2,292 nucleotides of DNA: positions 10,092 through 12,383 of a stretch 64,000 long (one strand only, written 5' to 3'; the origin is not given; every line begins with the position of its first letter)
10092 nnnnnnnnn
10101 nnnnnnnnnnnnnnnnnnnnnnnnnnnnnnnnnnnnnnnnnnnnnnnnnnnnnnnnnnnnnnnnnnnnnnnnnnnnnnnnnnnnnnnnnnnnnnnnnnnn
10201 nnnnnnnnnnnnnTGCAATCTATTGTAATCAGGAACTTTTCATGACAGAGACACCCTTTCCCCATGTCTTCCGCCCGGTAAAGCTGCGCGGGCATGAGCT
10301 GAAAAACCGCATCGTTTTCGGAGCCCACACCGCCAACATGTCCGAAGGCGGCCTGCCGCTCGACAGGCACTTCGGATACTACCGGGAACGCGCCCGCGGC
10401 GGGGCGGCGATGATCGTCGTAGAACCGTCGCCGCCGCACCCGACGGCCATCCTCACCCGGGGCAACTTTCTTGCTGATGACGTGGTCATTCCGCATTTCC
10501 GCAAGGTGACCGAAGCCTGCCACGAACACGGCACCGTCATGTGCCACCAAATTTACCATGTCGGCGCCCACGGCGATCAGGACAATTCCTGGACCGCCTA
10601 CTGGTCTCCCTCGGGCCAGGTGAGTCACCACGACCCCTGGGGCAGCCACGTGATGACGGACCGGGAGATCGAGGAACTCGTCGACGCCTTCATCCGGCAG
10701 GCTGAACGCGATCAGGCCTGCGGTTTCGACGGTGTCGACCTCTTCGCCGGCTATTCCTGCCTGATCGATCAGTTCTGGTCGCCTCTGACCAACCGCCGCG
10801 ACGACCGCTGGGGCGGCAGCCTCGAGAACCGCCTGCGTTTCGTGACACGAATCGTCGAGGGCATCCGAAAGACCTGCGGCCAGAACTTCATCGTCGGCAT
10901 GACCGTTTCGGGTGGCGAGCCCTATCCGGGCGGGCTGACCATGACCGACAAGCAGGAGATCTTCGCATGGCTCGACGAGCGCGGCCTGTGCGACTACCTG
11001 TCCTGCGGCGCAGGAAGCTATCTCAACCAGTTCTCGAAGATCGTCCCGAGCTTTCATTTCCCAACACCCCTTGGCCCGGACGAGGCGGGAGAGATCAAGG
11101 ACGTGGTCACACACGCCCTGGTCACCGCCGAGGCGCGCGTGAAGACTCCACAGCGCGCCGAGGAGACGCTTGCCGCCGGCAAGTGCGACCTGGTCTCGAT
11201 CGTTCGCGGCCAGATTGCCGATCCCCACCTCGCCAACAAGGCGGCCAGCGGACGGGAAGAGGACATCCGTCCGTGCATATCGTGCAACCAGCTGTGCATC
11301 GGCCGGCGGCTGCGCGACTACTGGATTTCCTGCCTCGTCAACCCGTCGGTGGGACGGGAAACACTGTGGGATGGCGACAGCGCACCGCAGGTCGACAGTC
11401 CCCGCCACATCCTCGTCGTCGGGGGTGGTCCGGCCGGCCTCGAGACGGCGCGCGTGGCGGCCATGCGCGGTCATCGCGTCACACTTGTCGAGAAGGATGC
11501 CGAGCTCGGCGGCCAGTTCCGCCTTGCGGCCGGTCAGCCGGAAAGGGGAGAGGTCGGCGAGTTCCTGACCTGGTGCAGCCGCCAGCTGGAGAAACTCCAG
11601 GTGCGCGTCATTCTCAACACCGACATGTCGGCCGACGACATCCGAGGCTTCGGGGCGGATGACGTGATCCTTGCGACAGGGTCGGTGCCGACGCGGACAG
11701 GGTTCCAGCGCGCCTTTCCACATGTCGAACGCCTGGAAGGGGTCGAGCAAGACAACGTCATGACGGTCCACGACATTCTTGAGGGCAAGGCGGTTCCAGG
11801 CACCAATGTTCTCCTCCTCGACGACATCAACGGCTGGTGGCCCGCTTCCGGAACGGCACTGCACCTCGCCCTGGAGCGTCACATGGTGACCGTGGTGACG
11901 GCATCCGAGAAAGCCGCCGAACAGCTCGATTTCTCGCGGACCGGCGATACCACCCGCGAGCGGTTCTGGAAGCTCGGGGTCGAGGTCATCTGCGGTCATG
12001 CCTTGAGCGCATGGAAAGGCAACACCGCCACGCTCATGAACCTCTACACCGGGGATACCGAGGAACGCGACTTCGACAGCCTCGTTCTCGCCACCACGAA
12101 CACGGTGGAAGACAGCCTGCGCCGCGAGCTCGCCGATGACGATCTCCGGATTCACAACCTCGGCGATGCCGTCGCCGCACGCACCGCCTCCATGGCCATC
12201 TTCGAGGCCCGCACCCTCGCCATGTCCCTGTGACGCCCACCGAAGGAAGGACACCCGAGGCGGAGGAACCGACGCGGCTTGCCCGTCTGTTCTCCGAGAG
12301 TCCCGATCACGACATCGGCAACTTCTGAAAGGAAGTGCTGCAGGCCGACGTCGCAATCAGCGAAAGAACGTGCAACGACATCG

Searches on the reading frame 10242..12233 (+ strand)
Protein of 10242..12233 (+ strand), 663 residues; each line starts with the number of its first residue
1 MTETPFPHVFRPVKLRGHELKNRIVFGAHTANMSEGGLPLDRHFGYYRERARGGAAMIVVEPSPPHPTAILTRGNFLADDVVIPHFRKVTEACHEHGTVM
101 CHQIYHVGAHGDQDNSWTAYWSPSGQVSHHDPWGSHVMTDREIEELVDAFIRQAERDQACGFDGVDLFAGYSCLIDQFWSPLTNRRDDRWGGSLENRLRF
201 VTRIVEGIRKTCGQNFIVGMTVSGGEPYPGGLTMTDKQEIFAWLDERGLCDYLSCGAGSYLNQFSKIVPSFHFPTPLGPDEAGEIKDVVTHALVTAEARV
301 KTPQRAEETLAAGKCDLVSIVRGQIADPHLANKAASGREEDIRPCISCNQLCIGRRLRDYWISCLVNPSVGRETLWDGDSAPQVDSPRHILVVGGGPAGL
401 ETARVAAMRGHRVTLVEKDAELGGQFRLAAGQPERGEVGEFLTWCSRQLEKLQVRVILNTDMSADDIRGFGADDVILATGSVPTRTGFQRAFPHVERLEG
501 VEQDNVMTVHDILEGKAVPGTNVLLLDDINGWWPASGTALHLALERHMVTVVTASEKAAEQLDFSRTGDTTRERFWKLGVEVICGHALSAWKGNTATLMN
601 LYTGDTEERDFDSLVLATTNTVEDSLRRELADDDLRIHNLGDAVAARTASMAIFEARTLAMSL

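Call 22: search_protein_families(library=ncbifam, proteins=[window:10242-12233:+], max_evalue=0.00001)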
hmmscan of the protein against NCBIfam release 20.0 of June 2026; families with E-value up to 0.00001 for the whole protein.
window:10242-12233:+ (663 aa): 17 families
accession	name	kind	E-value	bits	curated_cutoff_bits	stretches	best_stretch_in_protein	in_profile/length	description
TIGR03997.1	mycofact_OYE_2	equivalog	3.7e-165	550.9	793.15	1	9-662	2-644/645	mycofactocin system FadH/OYE family oxidoreductase 2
NF041087.1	bile_acid_BaiCD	equivalog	1.3e-102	344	825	1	6-662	1-641/642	bile acid Fe-S flavoenzyme BaiCD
NF045599.1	bili_reduct_long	exception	7.8e-91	305.2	750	1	10-653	2-631/641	bilirubin reductase, long form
TIGR03996.1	mycofact_OYE_1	hypoth_equivalog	5.9e-90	302.6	627.9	1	12-658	5-631/633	mycofactocin system FadH/OYE family oxidoreductase 1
NF045592.1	bili_reduct_N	equivalog_domain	1.3e-49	169.3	425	1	9-367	2-363/363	bilirubin reductase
NF006101.0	PRK08255.1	equivalog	2.2e-42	145.1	1078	1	4-337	394-733/768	bifunctional salicylyl-CoA 5-hydroxylase/oxidoreductase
NF010047.0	PRK13523.1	equivalog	2.4e-40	138.6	431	1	8-342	4-328/339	NADPH dehydrogenase NamA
NF007899.0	PRK10605.1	subfamily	1.2e-21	77.3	403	1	9-333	6-336/365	N-ethylmaleimide reductase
NF009410.0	PRK12771.1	subfamily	2.4e-10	39.6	516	1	381-427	132-178/566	NAD(P)-binding protein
TIGR01372.1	soxA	subfamily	2.6e-10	38.8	1164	1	379-459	160-241/996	sarcosine oxidase subunit alpha family protein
TIGR01350.1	lipoamide_DH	equivalog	1.3e-07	30.8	408.8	0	390-424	4-37/461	dihydrolipoyl dehydrogenase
NF004789.0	PRK06134.1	subfamily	1.4e-07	30.5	747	1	382-431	7-56/581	FAD-dependent oxidoreductase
NF005560.0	PRK07233.1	equivalog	4e-07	29.2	252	1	389-424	2-37/435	hypothetical protein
TIGR00275.1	TIGR00275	subfamily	5.5e-07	28.7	183.8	0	390-428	1-39/401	aminoacetone oxidase family FAD-binding enzyme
NF009477.0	PRK12843.1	equivalog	1.7e-06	26.8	758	0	384-431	13-60/578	FAD-dependent oxidoreductase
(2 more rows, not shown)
